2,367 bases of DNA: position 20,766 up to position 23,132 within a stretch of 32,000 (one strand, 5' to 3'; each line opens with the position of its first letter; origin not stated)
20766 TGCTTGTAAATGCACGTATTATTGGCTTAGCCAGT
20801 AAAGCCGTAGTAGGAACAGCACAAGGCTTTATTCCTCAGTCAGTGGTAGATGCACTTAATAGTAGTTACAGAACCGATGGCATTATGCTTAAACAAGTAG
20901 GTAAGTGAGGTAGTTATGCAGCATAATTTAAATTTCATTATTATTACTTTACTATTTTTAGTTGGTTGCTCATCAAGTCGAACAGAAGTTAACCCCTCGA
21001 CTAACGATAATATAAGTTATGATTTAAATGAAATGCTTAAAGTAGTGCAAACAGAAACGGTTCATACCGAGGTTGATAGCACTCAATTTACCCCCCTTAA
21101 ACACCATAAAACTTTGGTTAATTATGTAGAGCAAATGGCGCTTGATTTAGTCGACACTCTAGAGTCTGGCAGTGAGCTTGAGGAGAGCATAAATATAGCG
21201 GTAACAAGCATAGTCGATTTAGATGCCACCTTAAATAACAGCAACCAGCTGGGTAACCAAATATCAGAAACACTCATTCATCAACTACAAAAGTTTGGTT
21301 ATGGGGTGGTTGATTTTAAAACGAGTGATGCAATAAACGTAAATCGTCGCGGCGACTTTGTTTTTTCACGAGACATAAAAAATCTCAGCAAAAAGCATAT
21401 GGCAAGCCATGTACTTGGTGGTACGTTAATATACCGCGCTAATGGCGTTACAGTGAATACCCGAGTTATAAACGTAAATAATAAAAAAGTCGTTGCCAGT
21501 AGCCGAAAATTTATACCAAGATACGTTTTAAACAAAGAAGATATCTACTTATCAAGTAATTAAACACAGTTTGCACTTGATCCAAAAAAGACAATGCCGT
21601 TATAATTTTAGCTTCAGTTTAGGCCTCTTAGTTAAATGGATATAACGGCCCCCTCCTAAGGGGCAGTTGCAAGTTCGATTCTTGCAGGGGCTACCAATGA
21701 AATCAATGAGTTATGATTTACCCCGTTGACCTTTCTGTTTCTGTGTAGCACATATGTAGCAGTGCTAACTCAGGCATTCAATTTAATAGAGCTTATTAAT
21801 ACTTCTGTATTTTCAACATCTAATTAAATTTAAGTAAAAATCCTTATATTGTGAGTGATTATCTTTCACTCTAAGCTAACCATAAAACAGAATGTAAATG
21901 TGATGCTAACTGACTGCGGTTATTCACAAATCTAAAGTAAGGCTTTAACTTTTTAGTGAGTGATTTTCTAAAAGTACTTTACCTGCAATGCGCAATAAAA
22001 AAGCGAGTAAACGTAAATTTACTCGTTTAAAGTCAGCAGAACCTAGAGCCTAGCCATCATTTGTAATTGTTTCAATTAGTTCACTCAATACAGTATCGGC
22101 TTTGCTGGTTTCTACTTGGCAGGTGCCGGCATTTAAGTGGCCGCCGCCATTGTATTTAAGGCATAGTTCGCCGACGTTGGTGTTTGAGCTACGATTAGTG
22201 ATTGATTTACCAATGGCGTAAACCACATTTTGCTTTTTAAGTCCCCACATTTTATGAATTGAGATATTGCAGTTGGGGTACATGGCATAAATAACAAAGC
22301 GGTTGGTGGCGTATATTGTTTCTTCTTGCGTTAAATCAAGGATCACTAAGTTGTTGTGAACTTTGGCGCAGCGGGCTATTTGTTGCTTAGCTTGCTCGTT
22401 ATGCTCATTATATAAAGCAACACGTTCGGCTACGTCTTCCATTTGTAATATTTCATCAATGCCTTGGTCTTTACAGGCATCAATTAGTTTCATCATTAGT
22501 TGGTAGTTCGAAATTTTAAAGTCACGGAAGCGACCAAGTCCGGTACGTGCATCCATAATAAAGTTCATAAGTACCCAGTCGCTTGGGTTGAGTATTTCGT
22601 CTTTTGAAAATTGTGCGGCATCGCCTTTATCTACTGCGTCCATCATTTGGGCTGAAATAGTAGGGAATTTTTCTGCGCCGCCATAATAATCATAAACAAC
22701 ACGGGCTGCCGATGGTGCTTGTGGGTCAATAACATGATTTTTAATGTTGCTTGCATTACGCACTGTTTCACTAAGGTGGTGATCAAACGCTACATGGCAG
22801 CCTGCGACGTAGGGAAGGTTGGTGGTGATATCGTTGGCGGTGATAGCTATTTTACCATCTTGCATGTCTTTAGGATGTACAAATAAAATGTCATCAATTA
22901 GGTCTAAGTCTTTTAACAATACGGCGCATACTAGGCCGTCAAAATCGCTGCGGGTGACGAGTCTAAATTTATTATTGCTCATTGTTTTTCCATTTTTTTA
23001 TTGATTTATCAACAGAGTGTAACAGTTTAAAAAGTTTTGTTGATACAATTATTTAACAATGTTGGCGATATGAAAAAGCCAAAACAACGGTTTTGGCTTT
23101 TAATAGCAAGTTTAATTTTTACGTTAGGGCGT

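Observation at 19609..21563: Tandem triplication of FlgO-like lipoproteins attached to a pilus-type operon rather than to the flagellar genes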

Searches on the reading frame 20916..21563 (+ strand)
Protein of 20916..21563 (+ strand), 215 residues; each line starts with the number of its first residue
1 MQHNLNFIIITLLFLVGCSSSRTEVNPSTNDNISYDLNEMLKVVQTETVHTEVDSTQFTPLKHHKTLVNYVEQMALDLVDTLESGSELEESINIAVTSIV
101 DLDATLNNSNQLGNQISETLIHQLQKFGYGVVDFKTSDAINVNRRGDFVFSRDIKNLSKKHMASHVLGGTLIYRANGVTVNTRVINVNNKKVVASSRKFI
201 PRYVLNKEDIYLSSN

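Call 3: search_protein_families(library=pfam, proteins=[window:20916-21563:+], max_evalue=0.01)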
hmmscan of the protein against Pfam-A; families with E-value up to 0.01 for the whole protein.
window:20916-21563:+ (215 aa): 2 families
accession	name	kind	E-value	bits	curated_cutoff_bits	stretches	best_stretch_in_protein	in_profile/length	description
PF17680.6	FlgO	-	5e-43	146.5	22.6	1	72-204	1-129/130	FlgO protein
PF01145.31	Band_7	-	0.0026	18.3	23.6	1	32-135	59-141/176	SPFH domain / Band 7 family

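Call 4: search_protein_families(library=ncbifam, proteins=[window:20916-21563:+], max_evalue=0.01)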
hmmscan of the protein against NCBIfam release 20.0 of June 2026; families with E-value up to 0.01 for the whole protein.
window:20916-21563:+ (215 aa): 0 families

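Call 20: search_solved_structures(query=window:20916-21563:+, max_evalue=1, show_alignments=1)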
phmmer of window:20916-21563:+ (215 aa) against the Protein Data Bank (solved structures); distinct sequences matched with E-value up to 1: 3.
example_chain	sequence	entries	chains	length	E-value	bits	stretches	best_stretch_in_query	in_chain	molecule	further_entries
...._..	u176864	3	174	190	3.6e-29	105.2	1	64-205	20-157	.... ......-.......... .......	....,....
9yds_Ab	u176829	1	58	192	3.7e-29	105.1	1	64-205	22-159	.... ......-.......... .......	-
6v8p_D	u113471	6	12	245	0.4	13.7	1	50-82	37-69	DNA polymerase zeta processivity subunit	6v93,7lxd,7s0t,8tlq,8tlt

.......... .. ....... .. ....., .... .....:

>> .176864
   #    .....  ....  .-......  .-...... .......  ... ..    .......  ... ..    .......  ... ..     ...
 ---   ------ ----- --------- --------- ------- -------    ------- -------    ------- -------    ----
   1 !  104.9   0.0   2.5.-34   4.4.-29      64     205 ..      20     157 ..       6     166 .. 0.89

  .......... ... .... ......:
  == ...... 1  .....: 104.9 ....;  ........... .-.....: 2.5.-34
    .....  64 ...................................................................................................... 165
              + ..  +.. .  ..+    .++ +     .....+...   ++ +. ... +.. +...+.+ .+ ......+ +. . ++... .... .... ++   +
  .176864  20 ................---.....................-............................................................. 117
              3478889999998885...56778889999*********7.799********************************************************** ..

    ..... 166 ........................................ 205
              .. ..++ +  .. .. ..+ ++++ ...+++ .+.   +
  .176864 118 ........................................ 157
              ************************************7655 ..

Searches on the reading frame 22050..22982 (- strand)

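Call 6: search_protein_families(library=pfam, proteins=[window:22050-22982:-], max_evalue=0.001)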
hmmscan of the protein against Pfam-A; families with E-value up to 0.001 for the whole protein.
window:22050-22982:- (310 aa): 0 families

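Call 36: search_protein_families(library=pfam, proteins=[window:22050-22982:-], max_evalue=5)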
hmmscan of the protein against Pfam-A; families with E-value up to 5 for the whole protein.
window:22050-22982:- (310 aa): 3 families
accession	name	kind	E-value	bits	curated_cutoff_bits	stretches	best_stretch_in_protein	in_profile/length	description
PF02272.25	DHHA1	-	0.0051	17.7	25.9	1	261-307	47-101/102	DHHA1 domain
PF01368.27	DHH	-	0.043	14.5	28.1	1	60-116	62-120/125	DHH family, N-terminal domain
PF00303.24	Thymidylat_synt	-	0.054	13.1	24.3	1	154-217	177-236/266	Thymidylate synthase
